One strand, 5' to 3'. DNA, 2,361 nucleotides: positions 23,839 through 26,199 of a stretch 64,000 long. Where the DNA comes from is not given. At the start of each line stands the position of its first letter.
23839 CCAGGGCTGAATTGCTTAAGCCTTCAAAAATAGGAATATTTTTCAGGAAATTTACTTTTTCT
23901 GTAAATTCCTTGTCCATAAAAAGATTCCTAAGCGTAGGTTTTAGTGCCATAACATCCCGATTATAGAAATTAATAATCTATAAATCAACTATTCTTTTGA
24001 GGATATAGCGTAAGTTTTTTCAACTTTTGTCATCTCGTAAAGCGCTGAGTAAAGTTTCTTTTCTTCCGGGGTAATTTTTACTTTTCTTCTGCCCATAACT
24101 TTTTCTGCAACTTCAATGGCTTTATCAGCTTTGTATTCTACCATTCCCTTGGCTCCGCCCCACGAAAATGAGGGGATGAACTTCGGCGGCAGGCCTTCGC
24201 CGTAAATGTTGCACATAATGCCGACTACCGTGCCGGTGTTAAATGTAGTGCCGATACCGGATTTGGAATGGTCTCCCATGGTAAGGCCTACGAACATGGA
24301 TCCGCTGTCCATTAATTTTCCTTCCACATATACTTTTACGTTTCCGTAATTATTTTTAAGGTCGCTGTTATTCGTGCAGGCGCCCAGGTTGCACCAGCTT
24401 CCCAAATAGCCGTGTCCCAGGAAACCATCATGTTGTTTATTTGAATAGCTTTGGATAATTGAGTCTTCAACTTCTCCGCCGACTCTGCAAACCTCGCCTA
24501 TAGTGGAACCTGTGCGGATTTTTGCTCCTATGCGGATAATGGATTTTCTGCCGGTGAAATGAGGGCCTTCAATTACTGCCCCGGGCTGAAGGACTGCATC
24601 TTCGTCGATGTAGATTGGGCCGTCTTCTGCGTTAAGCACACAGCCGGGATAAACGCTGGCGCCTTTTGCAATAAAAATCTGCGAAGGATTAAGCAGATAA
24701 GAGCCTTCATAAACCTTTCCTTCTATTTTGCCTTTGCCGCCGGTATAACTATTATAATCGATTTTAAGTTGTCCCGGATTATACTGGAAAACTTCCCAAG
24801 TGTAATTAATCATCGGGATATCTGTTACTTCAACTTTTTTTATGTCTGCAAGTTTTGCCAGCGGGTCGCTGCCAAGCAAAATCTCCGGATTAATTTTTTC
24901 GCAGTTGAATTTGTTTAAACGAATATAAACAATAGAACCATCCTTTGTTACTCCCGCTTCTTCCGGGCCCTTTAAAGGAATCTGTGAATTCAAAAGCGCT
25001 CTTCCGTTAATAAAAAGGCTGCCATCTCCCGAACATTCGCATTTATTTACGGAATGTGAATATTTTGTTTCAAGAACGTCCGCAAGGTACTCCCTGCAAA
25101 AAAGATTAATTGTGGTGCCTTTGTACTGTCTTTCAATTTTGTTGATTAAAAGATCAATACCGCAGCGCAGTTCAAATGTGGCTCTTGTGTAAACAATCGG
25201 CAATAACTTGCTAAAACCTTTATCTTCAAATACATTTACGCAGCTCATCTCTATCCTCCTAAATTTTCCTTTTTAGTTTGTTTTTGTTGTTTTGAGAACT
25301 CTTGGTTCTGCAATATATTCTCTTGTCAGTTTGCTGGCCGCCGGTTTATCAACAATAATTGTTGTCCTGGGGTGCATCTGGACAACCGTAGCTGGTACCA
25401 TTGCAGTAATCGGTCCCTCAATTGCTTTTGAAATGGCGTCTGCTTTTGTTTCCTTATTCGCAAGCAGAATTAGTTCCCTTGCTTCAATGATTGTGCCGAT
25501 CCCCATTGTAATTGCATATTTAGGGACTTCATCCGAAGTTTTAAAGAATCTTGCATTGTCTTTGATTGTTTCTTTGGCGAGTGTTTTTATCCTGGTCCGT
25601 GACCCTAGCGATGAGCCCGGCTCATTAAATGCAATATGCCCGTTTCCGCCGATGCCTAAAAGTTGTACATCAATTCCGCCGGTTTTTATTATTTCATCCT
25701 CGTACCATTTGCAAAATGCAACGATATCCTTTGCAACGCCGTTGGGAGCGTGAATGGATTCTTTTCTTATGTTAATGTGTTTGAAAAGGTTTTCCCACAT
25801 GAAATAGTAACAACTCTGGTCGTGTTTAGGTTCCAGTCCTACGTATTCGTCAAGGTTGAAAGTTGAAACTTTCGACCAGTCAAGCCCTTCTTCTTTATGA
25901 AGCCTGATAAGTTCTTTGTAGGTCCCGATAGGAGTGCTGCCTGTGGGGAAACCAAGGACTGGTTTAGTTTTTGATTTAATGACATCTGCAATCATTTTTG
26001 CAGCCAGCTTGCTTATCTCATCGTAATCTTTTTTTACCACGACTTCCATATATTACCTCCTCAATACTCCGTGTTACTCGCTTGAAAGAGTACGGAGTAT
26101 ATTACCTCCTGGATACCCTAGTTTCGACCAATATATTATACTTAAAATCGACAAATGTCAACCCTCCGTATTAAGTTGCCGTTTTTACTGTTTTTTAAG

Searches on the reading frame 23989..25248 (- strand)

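Call 12: search_protein_families(library=pfam, proteins=[window:23989-25248:-])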
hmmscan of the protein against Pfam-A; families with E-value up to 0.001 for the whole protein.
window:23989-25248:- (419 aa): 1 family
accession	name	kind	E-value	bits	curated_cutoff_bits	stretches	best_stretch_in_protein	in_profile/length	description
PF13562.11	NTP_transf_4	-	2.5e-21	76.8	27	1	6-171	3-151/153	Sugar nucleotidyl transferase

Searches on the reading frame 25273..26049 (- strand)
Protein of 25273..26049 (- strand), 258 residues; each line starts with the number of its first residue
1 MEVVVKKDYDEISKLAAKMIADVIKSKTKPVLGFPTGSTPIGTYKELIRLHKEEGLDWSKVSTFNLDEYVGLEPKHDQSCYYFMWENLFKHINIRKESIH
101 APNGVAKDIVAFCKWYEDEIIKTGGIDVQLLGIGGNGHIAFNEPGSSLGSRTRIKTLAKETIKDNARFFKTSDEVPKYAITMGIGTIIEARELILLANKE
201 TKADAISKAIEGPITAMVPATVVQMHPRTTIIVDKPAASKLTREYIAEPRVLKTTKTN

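Call 11: find_encoding_contigs(protein=window:25273-26049:-, flank=10000, max_places=6)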
Protein window:25273-26049:- (258 aa): 6 contigs read that carry it; 6 places shown.
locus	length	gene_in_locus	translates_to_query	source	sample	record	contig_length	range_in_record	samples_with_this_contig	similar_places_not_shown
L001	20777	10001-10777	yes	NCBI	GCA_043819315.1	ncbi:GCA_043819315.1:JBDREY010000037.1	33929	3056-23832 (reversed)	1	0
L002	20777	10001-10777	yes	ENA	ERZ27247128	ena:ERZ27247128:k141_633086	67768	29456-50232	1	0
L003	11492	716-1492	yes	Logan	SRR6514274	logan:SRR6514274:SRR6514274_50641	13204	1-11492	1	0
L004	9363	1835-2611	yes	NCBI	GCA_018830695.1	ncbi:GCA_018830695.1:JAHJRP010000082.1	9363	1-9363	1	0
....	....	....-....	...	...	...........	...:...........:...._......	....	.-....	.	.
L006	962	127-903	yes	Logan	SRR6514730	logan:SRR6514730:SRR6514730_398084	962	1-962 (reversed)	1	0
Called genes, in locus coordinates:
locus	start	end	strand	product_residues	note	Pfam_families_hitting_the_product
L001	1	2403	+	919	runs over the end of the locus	PF00133:tRNA-synt_1, PF09334:tRNA-synt_1g, PF01406:tRNA-synt_1e (weak), PF01921:tRNA-synt_1f, PF09334:tRNA-synt_1g (weak), PF08264:Anticodon_1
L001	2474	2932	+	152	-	PF01252:Peptidase_A8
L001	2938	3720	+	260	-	PF01790:LGT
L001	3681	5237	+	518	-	PF01479:S4 (weak), PF00849:PseudoU_synth_2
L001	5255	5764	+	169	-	PF00881:Nitroreductase, PF14512:TM1586_NiRdase, PF00881:Nitroreductase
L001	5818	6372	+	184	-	PF01558:POR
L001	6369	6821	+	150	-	PF00583:Acetyltransf_1, PF13673:Acetyltransf_10, PF13508:Acetyltransf_7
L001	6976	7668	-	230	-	PF09335:VTT_dom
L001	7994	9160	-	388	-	PF13173:AAA_14, PF13635:DUF4143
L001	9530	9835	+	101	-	-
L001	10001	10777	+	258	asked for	PF01182:Glucosamine_iso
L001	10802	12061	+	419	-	PF13562:NTP_transf_4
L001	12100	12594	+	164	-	PF00027:cNMP_binding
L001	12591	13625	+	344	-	PF01594:AI-2E_transport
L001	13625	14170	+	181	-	PF00132:Hexapep, PF25087:GMPPB_C (weak), PF14602:Hexapep_2 (faint), PF25084:LbH_EIF2B, PF00132:Hexapep (weak)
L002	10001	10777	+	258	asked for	PF01182:Glucosamine_iso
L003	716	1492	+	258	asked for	PF01182:Glucosamine_iso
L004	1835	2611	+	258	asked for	PF01182:Glucosamine_iso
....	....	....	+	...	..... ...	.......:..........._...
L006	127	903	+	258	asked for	PF01182:Glucosamine_iso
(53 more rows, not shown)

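Call 12: search_protein_families(library=pfam, proteins=[window:25273-26049:-])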
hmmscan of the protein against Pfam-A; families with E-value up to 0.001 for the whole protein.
window:25273-26049:- (258 aa): 1 family
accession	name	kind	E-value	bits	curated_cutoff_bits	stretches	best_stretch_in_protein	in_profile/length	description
PF01182.26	Glucosamine_iso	-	2.6e-24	86.8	27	1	12-226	10-219/225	Glucosamine-6-phosphate isomerases/6-phosphogluconolactonase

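Call 36: find_homologous_proteins(query=window:25273-26049:-, max_evalue=1e-40)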
Query window:25273-26049:- (258 aa): 7932 proteins with E <= 1e-40 among 8000 candidates; the best 120 are listed.
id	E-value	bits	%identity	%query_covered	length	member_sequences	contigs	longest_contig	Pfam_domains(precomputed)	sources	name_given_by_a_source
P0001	5.3e-167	571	100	100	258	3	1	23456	PF01182.27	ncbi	ncbi:MAG: glucosamine-6-phosphate deaminase [Elusimicrobiota bacterium]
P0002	2.6e-136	471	83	98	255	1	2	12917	PF01182.27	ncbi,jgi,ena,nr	ncbi:MAG: glucosamine-6-phosphate deaminase [Elusimicrobia bacterium RIFOXYB2_FULL_48_7]|nr:MAG: glu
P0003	2.8e-136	471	81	98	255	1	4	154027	PF01182.27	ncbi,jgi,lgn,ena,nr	ncbi:MAG: glucosamine-6-phosphate deaminase [Elusimicrobia bacterium RIFOXYA2_FULL_39_19]|nr:MAG: gl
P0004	1.5e-126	439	75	98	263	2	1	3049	PF01182.27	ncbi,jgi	-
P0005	6.0e-126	437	74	98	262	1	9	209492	PF01182.27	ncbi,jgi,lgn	jgi:glucosamine-6-phosphate deaminase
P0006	1.7e-125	435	77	98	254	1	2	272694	PF01182.27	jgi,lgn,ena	-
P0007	2.8e-124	431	75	98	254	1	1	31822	PF01182.27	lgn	-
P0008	7.6e-124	430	74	98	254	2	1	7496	PF01182.27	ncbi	-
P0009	1.6e-122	426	75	98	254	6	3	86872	PF01182.27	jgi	-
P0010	7.1e-122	424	75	98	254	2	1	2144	PF01182.27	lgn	-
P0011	7.4e-122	423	74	98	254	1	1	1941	PF01182.27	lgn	-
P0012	7.4e-122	423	74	98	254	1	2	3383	PF01182.27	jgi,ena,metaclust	metaclust:\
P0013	1.4e-121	422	73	98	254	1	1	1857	PF01182.27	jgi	-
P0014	2.6e-121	422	75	98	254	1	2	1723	PF01182.27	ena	-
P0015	2.7e-121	422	73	98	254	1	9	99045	PF01182.27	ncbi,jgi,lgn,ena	-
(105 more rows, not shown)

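Call 37: find_encoding_contigs(protein=P0003, flank=10000, max_places=3)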
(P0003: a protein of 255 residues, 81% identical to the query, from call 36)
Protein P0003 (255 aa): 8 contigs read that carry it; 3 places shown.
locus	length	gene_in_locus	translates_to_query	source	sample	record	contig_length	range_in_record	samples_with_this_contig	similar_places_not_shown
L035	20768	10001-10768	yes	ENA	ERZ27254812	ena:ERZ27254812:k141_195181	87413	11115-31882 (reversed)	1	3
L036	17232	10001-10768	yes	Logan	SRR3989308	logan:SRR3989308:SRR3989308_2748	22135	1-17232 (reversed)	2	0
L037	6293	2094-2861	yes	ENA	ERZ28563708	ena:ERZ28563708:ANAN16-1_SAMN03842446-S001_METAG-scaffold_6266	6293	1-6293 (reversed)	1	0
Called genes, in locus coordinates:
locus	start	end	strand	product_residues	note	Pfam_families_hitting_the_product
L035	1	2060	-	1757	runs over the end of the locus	-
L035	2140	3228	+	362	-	PF03739:LptF_LptG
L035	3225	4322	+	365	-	PF03739:LptF_LptG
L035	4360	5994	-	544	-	PF13729:TraF_2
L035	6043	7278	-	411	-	-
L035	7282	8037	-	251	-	-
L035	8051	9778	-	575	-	PF04773:FecR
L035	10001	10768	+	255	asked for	PF01182:Glucosamine_iso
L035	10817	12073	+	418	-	PF13562:NTP_transf_4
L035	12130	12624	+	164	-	PF00027:cNMP_binding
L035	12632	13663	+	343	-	PF01594:AI-2E_transport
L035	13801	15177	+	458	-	PF00682:HMGL-like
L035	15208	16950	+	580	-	PF02743:dCache_1, PF17201:Cache_3-Cache_2, PF00672:HAMP, PF00512:HisKA, PF02518:HATPase_c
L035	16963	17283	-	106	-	PF00085:Thioredoxin, PF00578:AhpC-TSA (weak), PF14595:Thioredoxin_9 (weak), PF13098:Thioredoxin_2, PF13905:Thioredoxin_8 (faint)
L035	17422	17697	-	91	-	PF13490:zf-HC2 (weak)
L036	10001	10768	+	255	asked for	PF01182:Glucosamine_iso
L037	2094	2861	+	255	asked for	PF01182:Glucosamine_iso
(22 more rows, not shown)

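Call 38: find_encoding_contigs(protein=P0002, flank=10000, max_places=2)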
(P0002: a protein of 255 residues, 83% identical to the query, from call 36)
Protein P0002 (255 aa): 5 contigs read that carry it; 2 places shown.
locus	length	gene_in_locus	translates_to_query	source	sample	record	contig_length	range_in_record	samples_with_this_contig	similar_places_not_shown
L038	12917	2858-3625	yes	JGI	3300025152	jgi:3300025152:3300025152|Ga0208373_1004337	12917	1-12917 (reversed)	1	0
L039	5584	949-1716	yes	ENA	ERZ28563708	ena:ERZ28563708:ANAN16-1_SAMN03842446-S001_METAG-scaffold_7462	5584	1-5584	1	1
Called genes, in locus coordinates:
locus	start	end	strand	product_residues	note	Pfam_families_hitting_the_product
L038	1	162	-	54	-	?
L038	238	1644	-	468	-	-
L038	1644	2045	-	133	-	-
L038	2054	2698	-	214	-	PF00702:Hydrolase, PF12710:HAD, PF13419:HAD_2, PF13242:Hydrolase_like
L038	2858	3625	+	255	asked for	PF01182:Glucosamine_iso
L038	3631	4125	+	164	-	PF00027:cNMP_binding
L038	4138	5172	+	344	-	PF01594:AI-2E_transport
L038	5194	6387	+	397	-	PF00155:Aminotran_1_2, PF01053:Cys_Met_Meta_PP (weak), PF01041:DegT_DnrJ_EryC1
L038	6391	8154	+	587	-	PF02743:dCache_1, PF17201:Cache_3-Cache_2, PF00672:HAMP, PF00512:HisKA, PF02518:HATPase_c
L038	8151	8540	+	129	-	PF00072:Response_reg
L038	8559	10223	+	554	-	PF00365:PFK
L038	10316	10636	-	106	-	PF00085:Thioredoxin, PF00578:AhpC-TSA (weak), PF13098:Thioredoxin_2, PF13905:Thioredoxin_8 (faint)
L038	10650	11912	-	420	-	PF13562:NTP_transf_4, PF00132:Hexapep (faint)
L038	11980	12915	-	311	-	?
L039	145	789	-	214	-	PF00702:Hydrolase, PF12710:HAD, PF13419:HAD_2, PF13242:Hydrolase_like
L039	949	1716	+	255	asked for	PF01182:Glucosamine_iso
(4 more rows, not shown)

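Call 39: find_encoding_contigs(protein=P0006, flank=10000, max_places=2)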
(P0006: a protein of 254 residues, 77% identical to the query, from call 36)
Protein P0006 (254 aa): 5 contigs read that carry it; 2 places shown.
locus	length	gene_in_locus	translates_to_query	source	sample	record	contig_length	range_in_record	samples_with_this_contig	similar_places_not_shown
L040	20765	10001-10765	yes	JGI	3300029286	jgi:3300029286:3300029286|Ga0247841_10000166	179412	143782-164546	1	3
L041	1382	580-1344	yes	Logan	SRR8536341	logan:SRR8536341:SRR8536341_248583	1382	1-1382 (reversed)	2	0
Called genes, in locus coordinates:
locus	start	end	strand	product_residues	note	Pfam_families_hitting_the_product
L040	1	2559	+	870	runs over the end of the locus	PF09594:GT87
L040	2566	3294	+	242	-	PF00535:Glycos_transf_2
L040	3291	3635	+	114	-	PF12836:HHH_3, PF00633:HHH (faint)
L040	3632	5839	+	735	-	PF13567:DUF4131, PF03772:Competence, PF00753:Lactamase_B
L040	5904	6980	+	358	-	PF01590:GAF, PF13185:GAF_2, PF13487:HD_5, PF01966:HD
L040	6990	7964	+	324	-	PF24575:TPR_Slam (faint), PF12895:ANAPC3 (faint), PF13428:TPR_14 (faint), PF00515:TPR_1 (weak), PF13525:YfiO, PF00515:TPR_1 (weak), PF07719:TPR_2 (weak), PF13174:TPR_6, +6 more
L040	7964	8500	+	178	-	PF04390:LptE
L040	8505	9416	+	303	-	PF06144:DNA_pol3_delta, PF21694:DNA_pol3_delta_C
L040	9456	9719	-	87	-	PF01649:Ribosomal_S20p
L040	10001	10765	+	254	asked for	PF01182:Glucosamine_iso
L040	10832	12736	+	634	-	PF16314:DUF4954, PF24894:Hexapep_GlmU (faint), PF25087:GMPPB_C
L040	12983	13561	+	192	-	PF01797:Y1_Tnp (faint)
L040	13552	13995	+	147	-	PF02498:Bro-N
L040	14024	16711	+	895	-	PF18019:Cas3_HD, PF00270:DEAD (weak), PF22590:Cas3-like_C_2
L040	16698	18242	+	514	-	PF09481:CRISPR_Cse1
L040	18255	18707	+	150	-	PF09485:CRISPR_Cse2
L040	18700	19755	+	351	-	PF09344:Cas_CT1975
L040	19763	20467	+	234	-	PF09704:Cas_Cas5d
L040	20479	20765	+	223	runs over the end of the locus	PF08798:CRISPR_assoc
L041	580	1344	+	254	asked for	PF01182:Glucosamine_iso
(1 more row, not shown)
